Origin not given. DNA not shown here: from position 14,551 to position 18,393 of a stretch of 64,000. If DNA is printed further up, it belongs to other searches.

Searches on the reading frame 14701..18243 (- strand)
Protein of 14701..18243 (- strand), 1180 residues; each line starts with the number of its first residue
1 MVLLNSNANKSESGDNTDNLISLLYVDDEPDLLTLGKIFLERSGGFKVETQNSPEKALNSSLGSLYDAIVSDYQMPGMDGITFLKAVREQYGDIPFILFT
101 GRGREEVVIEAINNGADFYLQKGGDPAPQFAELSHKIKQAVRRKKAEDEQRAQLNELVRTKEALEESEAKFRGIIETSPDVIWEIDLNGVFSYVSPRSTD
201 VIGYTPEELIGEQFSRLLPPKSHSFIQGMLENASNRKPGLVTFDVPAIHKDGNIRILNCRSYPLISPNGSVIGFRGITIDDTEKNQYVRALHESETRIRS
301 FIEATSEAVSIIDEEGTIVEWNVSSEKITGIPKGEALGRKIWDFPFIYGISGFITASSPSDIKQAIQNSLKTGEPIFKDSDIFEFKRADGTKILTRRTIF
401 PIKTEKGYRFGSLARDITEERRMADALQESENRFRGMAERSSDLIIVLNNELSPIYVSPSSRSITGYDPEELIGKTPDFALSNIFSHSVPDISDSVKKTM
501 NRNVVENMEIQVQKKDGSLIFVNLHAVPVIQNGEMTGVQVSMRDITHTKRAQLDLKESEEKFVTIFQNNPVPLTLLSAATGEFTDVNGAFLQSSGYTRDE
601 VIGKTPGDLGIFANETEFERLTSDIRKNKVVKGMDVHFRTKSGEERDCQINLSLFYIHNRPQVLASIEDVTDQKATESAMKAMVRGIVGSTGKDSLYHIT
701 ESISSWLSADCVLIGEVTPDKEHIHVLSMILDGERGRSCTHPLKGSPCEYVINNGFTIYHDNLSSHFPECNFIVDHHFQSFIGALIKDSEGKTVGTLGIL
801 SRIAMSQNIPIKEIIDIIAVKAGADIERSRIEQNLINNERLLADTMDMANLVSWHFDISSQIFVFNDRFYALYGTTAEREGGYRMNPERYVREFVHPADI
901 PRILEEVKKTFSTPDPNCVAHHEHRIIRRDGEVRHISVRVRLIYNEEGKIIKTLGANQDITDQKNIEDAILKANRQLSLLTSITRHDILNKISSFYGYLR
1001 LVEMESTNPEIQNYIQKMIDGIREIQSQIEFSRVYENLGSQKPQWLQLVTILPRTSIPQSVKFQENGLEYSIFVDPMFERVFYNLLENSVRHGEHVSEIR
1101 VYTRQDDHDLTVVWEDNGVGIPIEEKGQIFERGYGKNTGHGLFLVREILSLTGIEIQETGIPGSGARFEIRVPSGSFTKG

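Call 9: search_protein_families(library=pfam, max_evalue=1, proteins=[window:14701-18243:-])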
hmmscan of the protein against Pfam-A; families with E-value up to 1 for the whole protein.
window:14701-18243:- (1180 aa): 14 families
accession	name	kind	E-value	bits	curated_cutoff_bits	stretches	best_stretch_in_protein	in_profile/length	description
PF13426.13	PAS_9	-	2.3e-59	198.5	27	5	445-546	4-102/103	PAS domain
PF00989.32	PAS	-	9.1e-47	158.2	22.6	5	170-277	2-109/113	PAS fold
PF08448.16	PAS_4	-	1.5e-42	144.7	23.1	5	439-550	2-110/110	PAS fold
PF08447.18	PAS_3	-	2.9e-37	127.2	25.6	4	865-956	4-88/89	PAS fold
PF13188.13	PAS_8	-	2.2e-19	69.1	21.8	4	169-219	1-48/65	PAS domain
PF00072.30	Response_reg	-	3.4e-18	66.3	30.2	1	24-126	2-103/111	Response regulator receiver domain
PF02518.31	HATPase_c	-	1.3e-16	61.5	26.4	1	1078-1174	6-109/111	Histidine kinase-, DNA gyrase B-, and HSP90-like ATPase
PF01590.32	GAF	-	0.0004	21.4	22.4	1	696-801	6-109/133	GAF domain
PF00512.31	HisKA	-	0.0016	18.9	26.9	1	977-1030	2-55/66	His Kinase A (phospho-acceptor) domain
PF14689.11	SPOB_a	-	0.0019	18.3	28.1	1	978-1023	14-54/62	Sensor_kinase_SpoOB-type, alpha-helical domain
PF24820.1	Diguanyl_cycl_sensor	-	0.0036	17.7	28.1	0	301-342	1-42/109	Diguanylate cyclase-like sensor domain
PF12860.13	PAS_7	-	0.0078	16.8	27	0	303-401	2-96/115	PAS fold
PF13185.12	GAF_2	-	0.012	16.2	28.6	1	699-799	11-108/136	GAF domain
PF08275.17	DNAG_N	-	0.12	12.8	26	0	262-288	81-107/128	DNA primase catalytic core, N-terminal domain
